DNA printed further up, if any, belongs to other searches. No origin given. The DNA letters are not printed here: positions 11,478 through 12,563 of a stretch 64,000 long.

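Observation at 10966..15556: Compact 4-gene operon: tandem-AAA+ ATPase plus three uncharacterised proteins (two paralogs) inside a defense-island context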

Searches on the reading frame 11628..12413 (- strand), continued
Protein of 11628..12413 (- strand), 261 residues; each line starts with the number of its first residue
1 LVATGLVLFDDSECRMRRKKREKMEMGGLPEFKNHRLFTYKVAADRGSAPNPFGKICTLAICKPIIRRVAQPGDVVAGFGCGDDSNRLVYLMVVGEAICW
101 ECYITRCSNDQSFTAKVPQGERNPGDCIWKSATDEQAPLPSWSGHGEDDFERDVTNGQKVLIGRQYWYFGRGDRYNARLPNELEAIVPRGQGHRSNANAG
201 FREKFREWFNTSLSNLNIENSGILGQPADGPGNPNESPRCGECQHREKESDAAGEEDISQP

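Call 50: predict_structure(alignment_id=A2)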
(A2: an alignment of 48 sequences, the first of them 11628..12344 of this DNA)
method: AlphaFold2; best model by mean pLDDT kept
length: 238 residues; sequences in the alignment: 48
mean_pLDDT: 90.0   pTM: 0.88
mean pLDDT of the five models: 90.0, 89.7, 88.9, 88.7, 88.6
residues with pLDDT >= 90: 180; 70-90: 38; 50-70: 16; < 50: 4
segments of 3 or more residues with pLDDT < 50: 236-238
pLDDT, mean of each block of 10 residues (from residue 1): 82 94 91 95 95 95 96 98 97 94 93 92 93 96 96 97 81 92 98 97 88 63 77 52
secondary structure, 60 per line:
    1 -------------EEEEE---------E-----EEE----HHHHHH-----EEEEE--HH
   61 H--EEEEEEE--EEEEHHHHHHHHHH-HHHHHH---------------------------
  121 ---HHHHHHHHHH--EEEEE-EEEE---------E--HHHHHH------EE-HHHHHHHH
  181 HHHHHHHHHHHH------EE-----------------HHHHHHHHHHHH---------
elements in order: E14-18 E34-36 H41-46 E52-56 E64-70 E73-76 H77-86 H88-93 H124-133 E136-140 E142-145 H158-163 H173-192 H218-229
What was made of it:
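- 11628..12344 (-): Nmad2 family protein (PF18753) with a PUA-like (YTH/EVE/ASCH) fold; predicted binder or processor of modified bases or nucleotides. AF2 pLDDT 90 (call 50).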

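Call 57: search_solved_structures(query=A2, max_evalue=10)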
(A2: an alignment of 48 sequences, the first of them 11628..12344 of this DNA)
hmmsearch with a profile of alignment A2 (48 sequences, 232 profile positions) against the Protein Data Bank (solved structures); distinct sequences matched with E-value up to 10: 3.
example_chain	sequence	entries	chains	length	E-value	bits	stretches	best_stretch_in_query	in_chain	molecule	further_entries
3fgg_A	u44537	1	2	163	0.69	12.6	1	154-229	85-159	uncharacterized protein BCE2196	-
4xyi_B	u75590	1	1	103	1.1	11.9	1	37-105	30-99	Histone H4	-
9lrv_B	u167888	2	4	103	1.3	11.6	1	37-105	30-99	Histone H4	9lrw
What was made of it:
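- On PUA-like superfamily (YTH/EVE/ASCH) for Nmad2: No similarity at sequence level (call 57).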

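Call 59: search_protein_families(library=padloc, proteins=[L016:8172-8996:+, L016:6036-8144:+], max_evalue=0.001)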
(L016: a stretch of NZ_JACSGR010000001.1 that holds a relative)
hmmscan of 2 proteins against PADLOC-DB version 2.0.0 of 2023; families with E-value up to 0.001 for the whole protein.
L016:8172-8996:+ (274 aa): 0 families

L016:6036-8144:+ (702 aa): 9 families
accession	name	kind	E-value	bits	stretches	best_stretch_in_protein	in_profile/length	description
PDLC02196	IetA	-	2.5e-33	114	2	494-629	122-260/374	-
PDLC02195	IetA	-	1.3e-30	105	2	498-637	141-283/395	-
PDLC04232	IetA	-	5.5e-28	96.3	2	494-632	116-257/330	-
PDLC04231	IetA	-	6e-22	76.7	2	493-619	116-245/262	-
PDLC00914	TRIP13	-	1.6e-12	45.5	1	497-620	74-217/302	TRIP13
PDLC00915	TRIP13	-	7.1e-11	40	0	495-617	64-207/302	TRIP13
PDLC03838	DolB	-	9.3e-05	19.8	0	259-329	166-238/375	-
PDLC04140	mad8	-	0.00022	18.8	0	259-284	27-52/314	mads_8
PDLC04791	PDC-S01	-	0.00098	15.9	0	253-332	14-92/395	-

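Call 60: search_protein_families(library=pfam, proteins=[L005:6827-7249:+, L005:9297-10775:+], max_evalue=0.01)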
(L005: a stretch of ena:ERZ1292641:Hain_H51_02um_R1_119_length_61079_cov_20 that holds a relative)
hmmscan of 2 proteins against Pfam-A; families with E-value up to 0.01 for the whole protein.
L005:6827-7249:+ (140 aa): 0 families

L005:9297-10775:+ (492 aa): 1 family
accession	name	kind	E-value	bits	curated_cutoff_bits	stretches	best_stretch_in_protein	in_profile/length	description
PF11074.14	DUF2779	-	8.6e-42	142.8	23.3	1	298-421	1-126/126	Domain of unknown function(DUF2779)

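Call 62: find_related_loci(query=A2, collection=metagenome_contigs, flank=10000)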
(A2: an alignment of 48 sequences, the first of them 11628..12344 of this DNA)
Query A2 (238 aa) in metagenome_contigs; peptide patterns used: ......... (x = any residue, [..] = any of these).
600 stretches matched a pattern (row limit reached: there are more); 557 encode a relative of the query (tblastn E <= 1e-3); the best 80 are kept; 80 distinct loci.
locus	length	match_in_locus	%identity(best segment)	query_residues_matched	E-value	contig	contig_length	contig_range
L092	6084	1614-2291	53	12-233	6e-70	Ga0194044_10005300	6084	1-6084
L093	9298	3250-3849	52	9-206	3e-65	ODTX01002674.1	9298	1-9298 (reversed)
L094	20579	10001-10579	49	3-195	7e-63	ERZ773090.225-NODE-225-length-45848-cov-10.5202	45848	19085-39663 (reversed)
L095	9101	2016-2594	49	3-195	7e-63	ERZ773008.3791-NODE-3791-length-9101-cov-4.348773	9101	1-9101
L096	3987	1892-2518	44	11-223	5e-62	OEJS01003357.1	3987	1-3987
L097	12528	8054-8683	44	11-224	1e-61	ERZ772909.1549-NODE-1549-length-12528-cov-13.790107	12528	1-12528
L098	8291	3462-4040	49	3-195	1e-61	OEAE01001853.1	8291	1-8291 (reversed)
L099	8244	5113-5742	44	11-224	2e-61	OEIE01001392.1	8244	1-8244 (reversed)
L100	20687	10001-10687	44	12-233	9e-58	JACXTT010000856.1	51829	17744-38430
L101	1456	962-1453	52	9-165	6e-56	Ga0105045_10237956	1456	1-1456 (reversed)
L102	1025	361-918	49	1-186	8e-57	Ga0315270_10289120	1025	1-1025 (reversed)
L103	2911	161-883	42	4-235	7e-50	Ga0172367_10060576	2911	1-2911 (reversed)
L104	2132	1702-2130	48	6-147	3e-43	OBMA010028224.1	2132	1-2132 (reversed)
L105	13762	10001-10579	41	6-199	6e-42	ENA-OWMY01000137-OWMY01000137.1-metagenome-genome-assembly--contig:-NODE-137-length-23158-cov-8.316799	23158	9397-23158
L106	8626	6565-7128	41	14-202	2e-41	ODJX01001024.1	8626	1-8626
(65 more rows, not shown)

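Call 69: search_protein_families(library=padloc, alignment_id=A4, max_evalue=0.00001)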
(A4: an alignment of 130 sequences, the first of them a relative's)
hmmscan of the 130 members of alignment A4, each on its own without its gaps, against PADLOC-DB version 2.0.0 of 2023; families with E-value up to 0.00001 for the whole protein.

A. member 1, L005:1362-2411:+ (349 aa): 0 families

B. families by the number of members that match (of 130 scanned): 20 families
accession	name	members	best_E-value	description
PDLC04140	mad8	3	1.2e-11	mads_8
PDLC04135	mad3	2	8.2e-36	mads_3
PDLC04983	PDC-S26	2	2.2e-21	-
PDLC02877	DpdH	1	2.9e-81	DpdH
PDLC03920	MkoA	1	4.4e-43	-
PDLC03924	MkoC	1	1.4e-29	-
PDLC03921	MkoA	1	7.2e-25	-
PDLC01457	WYL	1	1.1e-24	"CAS-I,CAS-II,CAS-III,CAS-IV,CAS-V,CAS-VI; associated_signaling"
PDLC00911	QueC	1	2.5e-23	QueC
PDLC01652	WYL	1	1.8e-18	"CAS-I,CAS-II,CAS-III,CAS-IV,CAS-V,CAS-VI; associated_signaling"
PDLC02980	AriA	1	5.2e-11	-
PDLC02926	HTH_VI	1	3.5e-08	-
PDLC02914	ATPase-Toprim_I-B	1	1.2e-07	-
PDLC00647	ZorA3|ZorA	1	1.3e-07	MotA/ExbB/TolQ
PDLC03037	MTase_I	1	3.3e-07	Type I methyltransferase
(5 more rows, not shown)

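Call 70: search_protein_families(library=pfam, alignment_id=A4, max_evalue=0.00001)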
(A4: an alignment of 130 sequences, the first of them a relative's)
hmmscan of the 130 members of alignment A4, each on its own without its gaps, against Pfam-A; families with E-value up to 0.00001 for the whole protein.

A. member 1, L005:1362-2411:+ (349 aa): 2 families
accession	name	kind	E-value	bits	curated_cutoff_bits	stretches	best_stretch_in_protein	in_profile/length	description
PF01551.29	Peptidase_M23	-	2.2e-32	111.5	28.7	1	246-340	2-96/96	Peptidase family M23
PF01476.26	LysM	-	2.6e-15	56.5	20.9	1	82-124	1-42/43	LysM domain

B. families by the number of members that match (of 130 scanned): 138 families (the first 25 are shown)
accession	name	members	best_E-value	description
PF00171.27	Aldedh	3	3.8e-168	Aldehyde dehydrogenase family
PF11898.13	DUF3418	2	5.4e-230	Domain of unknown function (DUF3418)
PF07690.21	MFS_1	2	1.6e-51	Major Facilitator Superfamily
PF00083.30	Sugar_tr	2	3e-51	Sugar (and other) transporter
PF00892.27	EamA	2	1.1e-41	EamA-like transporter family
PF00005.33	ABC_tran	2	1.8e-37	ABC transporter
PF04055.27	Radical_SAM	2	6.8e-26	Radical SAM superfamily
PF00156.33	Pribosyltran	2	6.4e-20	Phosphoribosyl transferase domain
PF07717.22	OB_NTP_bind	2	3.5e-19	Oligonucleotide/oligosaccharide-binding (OB)-fold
PF07799.17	DUF1643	2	4.3e-16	Protein of unknown function (DUF1643)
PF04542.20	Sigma70_r2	2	3.5e-14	Sigma-70 region 2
PF21010.2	HA2_C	2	1e-12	Helicase associated domain (HA2), ratchet-like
PF00271.37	Helicase_C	2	1.5e-12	Helicase conserved C-terminal domain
PF08281.18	Sigma70_r4_2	2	1.4e-10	Sigma-70, region 4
PF13347.12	MFS_2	2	1.2e-07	MFS/sugar transport protein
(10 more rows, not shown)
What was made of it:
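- Most neighbours of Nmad loci elsewhere are housekeeping genes (call 70).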

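Call 71: search_dna_similar(query=window:11628-12344:-, collection=plasmids, mode=protein, max_evalue=0.00001, max_rows=25)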
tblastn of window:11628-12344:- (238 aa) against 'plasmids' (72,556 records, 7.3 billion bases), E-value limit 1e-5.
Records with a match: 17; places in all: 18; records where one place covers at least 80% of the query: 6.
Best place of each record, by identity: <60% 17.
By first word of the organism name: Rhizobium 2; Tistrella 1; Agrobacterium 1; Rhodococcus 1; Methylobacterium 1; Mesorhizobium 1; Beijerinckia 1; Comamonadaceae 1; Burkholderia 1; Parabacteroides 1; and 6 more.
By predicted mobility (MOB-suite, as given by PLSDB): non-mobilizable 8; conjugative 6; mobilizable 3.
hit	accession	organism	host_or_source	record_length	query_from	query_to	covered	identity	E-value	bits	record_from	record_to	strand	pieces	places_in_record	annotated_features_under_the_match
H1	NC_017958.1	Tistrella mobilis KA081020-065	-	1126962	13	204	81%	34.7%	6e-13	75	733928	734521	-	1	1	record has no annotation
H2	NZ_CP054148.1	Agrobacterium vaccinii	Blueberry,pure bacterial culture,Tumor ...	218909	14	206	81%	34.1%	8e-19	92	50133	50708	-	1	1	hypothetical protein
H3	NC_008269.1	Rhodococcus jostii RHA1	-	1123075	13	206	82%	33.3%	3e-14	79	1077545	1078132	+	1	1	record has no annotation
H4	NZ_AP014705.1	Methylobacterium aquaticum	-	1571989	13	206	82%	32.4%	1e-15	82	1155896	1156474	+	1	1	none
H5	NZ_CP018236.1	Rhizobium leguminosarum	Vavilovia formosa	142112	14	206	81%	31.4%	1e-17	89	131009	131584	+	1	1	hypothetical protein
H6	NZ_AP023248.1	Mesorhizobium sp. 131-2-1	Lotus japonicus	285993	14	191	75%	33.2%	3e-10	67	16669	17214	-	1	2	hypothetical protein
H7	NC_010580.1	Beijerinckia indica subsp. indica ATCC 9039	-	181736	13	188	74%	31.8%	2e-9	65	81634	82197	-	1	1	hypothetical protein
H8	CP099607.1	Comamonadaceae bacterium OTU4NAUVB1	Arabidopsis thaliana,pure culture,leaf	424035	13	170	66%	34.8%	2e-16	85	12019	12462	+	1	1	hypothetical protein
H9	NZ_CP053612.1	Burkholderia sp. MBR-1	-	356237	17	187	72%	31.9%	7e-12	72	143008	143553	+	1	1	hypothetical protein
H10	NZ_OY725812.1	Parabacteroides distasonis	-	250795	11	206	82%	27.5%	6e-8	60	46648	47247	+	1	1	hypothetical protein | TIR domain-containing protein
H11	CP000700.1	Rhizorhabdus wittichii RW1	-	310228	13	188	74%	30.3%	1e-8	62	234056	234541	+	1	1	none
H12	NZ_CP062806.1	Cupriavidus basilensis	Cell culture,Sediment of a freshwater ...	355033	13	147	57%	37.7%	3e-11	70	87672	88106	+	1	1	hypothetical protein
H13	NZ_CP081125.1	Sulfitobacter sp. S190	-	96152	6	148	60%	35.3%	5e-10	66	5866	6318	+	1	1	hypothetical protein | TIR domain-containing protein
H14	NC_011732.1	Gloeothece citriformis PCC 7424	-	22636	13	148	57%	35.4%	4e-11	69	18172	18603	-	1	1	hypothetical protein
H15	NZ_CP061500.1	Roseicitreum antarcticum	Intertidal sediment,Sandy intertidal ...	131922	14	147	56%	35.6%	3e-13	76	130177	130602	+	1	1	hypothetical protein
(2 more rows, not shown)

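Call 72: search_dna_similar(query=window:11628-12344:-, collection=phages, mode=protein, max_evalue=0.00001, max_rows=25)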
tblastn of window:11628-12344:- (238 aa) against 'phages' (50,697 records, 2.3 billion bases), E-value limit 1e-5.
No match.
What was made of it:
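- Base-hypermodification pathways are typically encoded by phages (general knowledge), yet Nmad2 is absent from 50,697 phage genomes (call 72).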

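Call 73: get_annotated_region(hit=H13, flank=5000)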
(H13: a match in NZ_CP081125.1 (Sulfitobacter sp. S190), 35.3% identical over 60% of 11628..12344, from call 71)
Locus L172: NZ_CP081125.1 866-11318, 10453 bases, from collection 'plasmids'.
description: Sulfitobacter sp. S190 plasmid unnamed5, complete sequence
organism: Sulfitobacter sp. S190 (NCBI taxid 2867022)
taxonomy: Bacteria; Pseudomonadota; Alphaproteobacteria; Rhodobacterales; Roseobacteraceae; Sulfitobacter; Sulfitobacter sp. S190
host: -; source: -; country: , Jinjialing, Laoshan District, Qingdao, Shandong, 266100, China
typing (MOB-suite, as given by PLSDB): non-mobilizable; mating-pair formation MPF_T
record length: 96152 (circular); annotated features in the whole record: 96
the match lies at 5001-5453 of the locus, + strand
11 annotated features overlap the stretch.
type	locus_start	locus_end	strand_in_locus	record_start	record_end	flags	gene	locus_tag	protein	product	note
CDS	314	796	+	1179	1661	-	-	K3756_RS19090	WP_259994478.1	hypothetical protein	-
CDS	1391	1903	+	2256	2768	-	-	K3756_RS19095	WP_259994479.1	toll/interleukin-1 receptor domain-containing protein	GO:0007165 - signal transduction [Evidence IEA]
CDS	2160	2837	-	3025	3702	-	-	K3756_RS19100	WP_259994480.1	uracil-DNA glycosylase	-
CDS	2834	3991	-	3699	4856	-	-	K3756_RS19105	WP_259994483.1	nucleoside triphosphate pyrophosphohydrolase family protein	-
CDS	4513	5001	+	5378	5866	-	-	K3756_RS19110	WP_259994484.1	TIR domain-containing protein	-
CDS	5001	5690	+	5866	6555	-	-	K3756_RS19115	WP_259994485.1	hypothetical protein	-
CDS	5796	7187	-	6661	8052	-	-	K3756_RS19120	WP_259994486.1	hypothetical protein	-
CDS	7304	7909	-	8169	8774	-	-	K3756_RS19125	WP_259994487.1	hypothetical protein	-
CDS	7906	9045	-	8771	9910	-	-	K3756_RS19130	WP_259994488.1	toll/interleukin-1 receptor domain-containing protein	GO:0007165 - signal transduction [Evidence IEA]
CDS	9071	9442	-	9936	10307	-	-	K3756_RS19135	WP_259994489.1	TIR domain-containing protein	-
CDS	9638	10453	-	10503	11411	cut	-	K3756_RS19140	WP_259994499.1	tyrosine-type recombinase/integrase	GO:0015074 - DNA integration [Evidence IEA]; GO:0006310 - DNA recombination [Evidence IEA]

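Call 74: get_annotated_region(hit=H10, flank=5000)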
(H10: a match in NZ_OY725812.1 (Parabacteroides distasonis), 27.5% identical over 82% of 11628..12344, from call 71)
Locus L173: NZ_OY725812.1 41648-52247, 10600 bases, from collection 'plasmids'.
description: Parabacteroides distasonis strain Parabacteroides distasonis TSDC17.2-1.1 plasmid 67, complete sequence
organism: Parabacteroides distasonis (NCBI taxid 823)
taxonomy: Bacteria; Bacteroidota; Bacteroidia; Bacteroidales; Tannerellaceae; Parabacteroides; Parabacteroides distasonis
host: -; source: -; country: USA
typing (MOB-suite, as given by PLSDB): non-mobilizable
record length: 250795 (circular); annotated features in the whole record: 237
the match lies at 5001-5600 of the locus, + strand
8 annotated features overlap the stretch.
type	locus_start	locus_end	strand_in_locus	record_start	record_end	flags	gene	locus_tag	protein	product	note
CDS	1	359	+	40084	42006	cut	-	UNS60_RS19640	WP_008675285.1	alkyl sulfatase dimerization domain-containing protein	-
CDS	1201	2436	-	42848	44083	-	-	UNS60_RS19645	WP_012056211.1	site-specific integrase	GO:0015074 - DNA integration [Evidence IEA]; GO:0006310 - DNA recombination [Evidence IEA]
CDS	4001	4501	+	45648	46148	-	-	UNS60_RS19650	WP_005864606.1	hypothetical protein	-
CDS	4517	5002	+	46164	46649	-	-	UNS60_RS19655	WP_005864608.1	TIR domain-containing protein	-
CDS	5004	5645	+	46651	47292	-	-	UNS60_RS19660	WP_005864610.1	hypothetical protein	-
CDS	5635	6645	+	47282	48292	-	-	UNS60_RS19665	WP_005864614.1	nucleotide kinase domain-containing protein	-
CDS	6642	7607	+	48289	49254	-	-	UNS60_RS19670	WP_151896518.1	radical SAM protein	-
CDS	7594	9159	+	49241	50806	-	-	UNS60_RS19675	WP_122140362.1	hypothetical protein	-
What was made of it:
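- L173 has a nucleotide kinase and a radical SAM gene next to TIR-Nmad2 (call 74).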

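Call 91: search_protein_families(library=pfam, proteins=[L036:6388-7437:-, L036:7872-9851:+, L036:10832-11272:+, L036:11552-13126:+, L071:1944-3398:+, L071:6024-8435:+, L071:9103-9987:+, L056:10682-11602:+, L045:7001-9874:+, L045:10686-11198:+], max_evalue=0.001)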
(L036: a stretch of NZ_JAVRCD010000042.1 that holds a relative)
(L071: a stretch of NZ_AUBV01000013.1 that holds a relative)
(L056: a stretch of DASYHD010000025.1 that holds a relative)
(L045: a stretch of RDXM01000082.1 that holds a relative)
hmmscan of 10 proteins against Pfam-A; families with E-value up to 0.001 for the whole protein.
L036:6388-7437:- (349 aa): 0 families

L036:7872-9851:+ (659 aa): 3 families
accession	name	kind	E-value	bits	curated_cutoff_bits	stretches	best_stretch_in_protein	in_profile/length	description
PF00128.31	Alpha-amylase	-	5.9e-48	164.6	22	1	74-428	3-359/446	Alpha amylase, catalytic domain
PF00686.25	CBM_20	-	1.3e-11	44.5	23.3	1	559-646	4-92/97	Starch binding domain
PF02806.24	Alpha-amylase_C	-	9.8e-05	23.1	21.2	1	479-546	9-92/95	Alpha amylase, C-terminal all-beta domain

L036:10832-11272:+ (146 aa): 1 family
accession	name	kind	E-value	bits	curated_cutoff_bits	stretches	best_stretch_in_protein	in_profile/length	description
PF01724.21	DUF29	-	1e-50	172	22.5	1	7-146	1-138/138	Domain of unknown function DUF29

L036:11552-13126:+ (524 aa): 1 family
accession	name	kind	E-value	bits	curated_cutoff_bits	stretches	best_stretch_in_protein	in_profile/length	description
PF02517.21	Rce1-like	-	4.8e-23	81.7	22.4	1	428-512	6-92/93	Type II CAAX prenyl endopeptidase Rce1-like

L071:1944-3398:+ (484 aa): 3 families
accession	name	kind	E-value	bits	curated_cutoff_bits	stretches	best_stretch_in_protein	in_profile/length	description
PF02384.22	N6_Mtase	-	1.8e-61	208.6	20.4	1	154-453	3-307/311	N-6 DNA Methylase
PF07669.17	Eco57I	-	2.1e-12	47.9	25.3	1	269-364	60-165/171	Eco57I restriction-modification methylase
PF12161.14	HsdM_N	-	1.2e-09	39.4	24.5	1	6-143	5-135/135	HsdM N-terminal domain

L071:6024-8435:+ (803 aa): 6 families
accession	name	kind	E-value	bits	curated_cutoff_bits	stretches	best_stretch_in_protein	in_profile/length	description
PF04851.21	ResIII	-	5.8e-37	127.6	22.5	1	159-341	3-164/164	Type III restriction enzyme, res subunit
PF08463.15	EcoEI_R_C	-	4.1e-23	82.7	24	1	641-798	1-163/163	EcoEI R protein C-terminal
PF18766.7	SWI2_SNF2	-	3.2e-18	66.6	26.7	1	163-378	1-194/221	SWI2/SNF2 ATPase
PF00270.35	DEAD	-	9.3e-10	38.9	26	1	170-342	6-162/167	DEAD/DEAH box helicase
PF04313.20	HSDR_N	-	4.3e-08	33.7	25.1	1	2-102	3-177/198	Type I restriction enzyme R protein N terminus (HSDR_N)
PF00271.37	Helicase_C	-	5.3e-08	33.5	23.5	1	426-533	10-109/110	Helicase conserved C-terminal domain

L071:9103-9987:+ (294 aa): 1 family
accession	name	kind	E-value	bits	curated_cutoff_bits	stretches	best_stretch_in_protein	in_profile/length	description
PF13391.12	HNH_2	-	3.1e-13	49.8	21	1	191-243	1-66/66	HNH endonuclease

L056:10682-11602:+ (306 aa): 3 families
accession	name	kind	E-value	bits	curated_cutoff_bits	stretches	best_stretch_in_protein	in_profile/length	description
PF04471.18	Mrr_cat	-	4e-25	88.6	21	1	165-278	4-114/115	Restriction endonuclease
PF14338.12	Mrr_N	-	8.2e-12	45.6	29.5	1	21-101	5-86/87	Mrr N-terminal domain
PF22722.2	NA-iREase1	-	1.2e-08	35.4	27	1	173-276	4-105/106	NACHT-associated inactive Restriction Endonuclease 1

L045:7001-9874:+ (957 aa): 1 family
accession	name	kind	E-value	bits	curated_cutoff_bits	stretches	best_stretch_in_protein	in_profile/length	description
PF25174.1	Beta-prop_THOC3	-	8.3e-06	25.4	305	1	553-646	91-164/272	THOC3 beta-propeller domain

L045:10686-11198:+ (170 aa): 1 family
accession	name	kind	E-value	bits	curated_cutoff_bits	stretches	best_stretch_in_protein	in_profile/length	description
PF05685.18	Uma2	-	3e-14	53.3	27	1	30-143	30-144/172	Putative restriction endonuclease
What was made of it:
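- Closest known: Modification-dependent. Same: Distant Nmad2 genes sit next to HNH_2 and Mrr nucleases (call 91).
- Other Nmad2 proteins sit in TIR-Nmad2 pairs on plasmids (calls 71, 73, 74), or next to HNH_2 or Mrr nucleases, in L071 inside a Type I R-M locus (call 91).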
